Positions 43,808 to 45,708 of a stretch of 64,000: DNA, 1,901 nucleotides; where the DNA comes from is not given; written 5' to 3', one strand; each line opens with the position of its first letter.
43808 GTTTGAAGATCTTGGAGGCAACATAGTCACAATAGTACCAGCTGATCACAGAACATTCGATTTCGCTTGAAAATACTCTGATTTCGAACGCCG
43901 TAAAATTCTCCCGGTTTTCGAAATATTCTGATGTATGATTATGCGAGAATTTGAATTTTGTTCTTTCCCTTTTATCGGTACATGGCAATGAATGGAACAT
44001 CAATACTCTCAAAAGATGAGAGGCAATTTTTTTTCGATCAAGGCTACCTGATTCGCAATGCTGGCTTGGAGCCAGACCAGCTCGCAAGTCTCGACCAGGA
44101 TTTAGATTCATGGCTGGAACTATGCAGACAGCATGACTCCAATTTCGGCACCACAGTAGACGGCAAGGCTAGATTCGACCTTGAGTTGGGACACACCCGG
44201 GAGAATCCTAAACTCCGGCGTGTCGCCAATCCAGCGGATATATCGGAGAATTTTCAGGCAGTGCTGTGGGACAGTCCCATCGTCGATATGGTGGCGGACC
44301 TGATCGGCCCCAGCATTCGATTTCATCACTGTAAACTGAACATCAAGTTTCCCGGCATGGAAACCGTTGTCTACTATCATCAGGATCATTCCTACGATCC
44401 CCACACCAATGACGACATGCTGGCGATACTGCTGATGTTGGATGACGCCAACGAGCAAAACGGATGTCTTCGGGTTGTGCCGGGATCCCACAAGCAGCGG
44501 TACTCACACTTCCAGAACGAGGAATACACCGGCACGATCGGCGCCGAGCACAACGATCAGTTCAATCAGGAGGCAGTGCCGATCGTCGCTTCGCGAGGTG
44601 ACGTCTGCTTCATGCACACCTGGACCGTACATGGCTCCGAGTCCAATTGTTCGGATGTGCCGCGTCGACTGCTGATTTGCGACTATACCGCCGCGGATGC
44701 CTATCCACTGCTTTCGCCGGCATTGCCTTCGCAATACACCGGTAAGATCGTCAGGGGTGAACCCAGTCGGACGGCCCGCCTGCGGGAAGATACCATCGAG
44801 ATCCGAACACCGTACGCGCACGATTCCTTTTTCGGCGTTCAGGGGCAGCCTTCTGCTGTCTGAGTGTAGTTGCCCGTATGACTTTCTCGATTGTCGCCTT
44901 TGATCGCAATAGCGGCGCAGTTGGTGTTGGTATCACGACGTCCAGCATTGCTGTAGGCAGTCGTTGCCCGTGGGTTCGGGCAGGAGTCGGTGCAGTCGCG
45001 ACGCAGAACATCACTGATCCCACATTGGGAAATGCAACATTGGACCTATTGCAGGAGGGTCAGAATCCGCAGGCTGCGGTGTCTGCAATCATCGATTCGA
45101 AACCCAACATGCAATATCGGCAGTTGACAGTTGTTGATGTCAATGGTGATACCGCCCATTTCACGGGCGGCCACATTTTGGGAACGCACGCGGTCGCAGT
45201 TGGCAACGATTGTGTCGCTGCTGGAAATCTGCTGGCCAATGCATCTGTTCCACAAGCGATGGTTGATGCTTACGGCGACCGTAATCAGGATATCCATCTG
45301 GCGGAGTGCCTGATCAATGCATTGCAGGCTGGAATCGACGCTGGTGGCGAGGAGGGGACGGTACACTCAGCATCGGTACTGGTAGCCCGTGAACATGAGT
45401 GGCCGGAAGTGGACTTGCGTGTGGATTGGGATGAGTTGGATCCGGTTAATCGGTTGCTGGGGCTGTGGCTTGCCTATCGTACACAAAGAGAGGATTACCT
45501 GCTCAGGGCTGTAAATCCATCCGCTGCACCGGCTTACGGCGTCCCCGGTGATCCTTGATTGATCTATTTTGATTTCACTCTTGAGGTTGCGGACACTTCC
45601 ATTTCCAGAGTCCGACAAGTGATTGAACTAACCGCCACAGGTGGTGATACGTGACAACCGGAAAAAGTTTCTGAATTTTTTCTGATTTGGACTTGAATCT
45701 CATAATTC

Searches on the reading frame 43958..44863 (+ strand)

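Call 88: search_protein_families(library=pfam, proteins=[window:43958-44863:+], max_evalue=0.001)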
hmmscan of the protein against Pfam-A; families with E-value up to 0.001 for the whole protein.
window:43958-44863:+ (301 aa): 1 family
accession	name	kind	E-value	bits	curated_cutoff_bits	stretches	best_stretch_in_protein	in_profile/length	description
PF05721.19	PhyH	-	4.7e-27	96.1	22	1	27-237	3-212/213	Phytanoyl-CoA dioxygenase (PhyH)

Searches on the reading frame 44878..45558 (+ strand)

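Call 88: search_protein_families(library=pfam, proteins=[window:44878-45558:+], max_evalue=0.001)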
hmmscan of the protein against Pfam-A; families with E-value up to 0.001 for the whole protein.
window:44878-45558:+ (226 aa): 1 family
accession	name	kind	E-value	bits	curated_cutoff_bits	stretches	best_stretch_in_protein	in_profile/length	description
PF06267.17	DUF1028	-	1.9e-65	220.8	26.2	1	2-193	1-193/193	Family of unknown function (DUF1028)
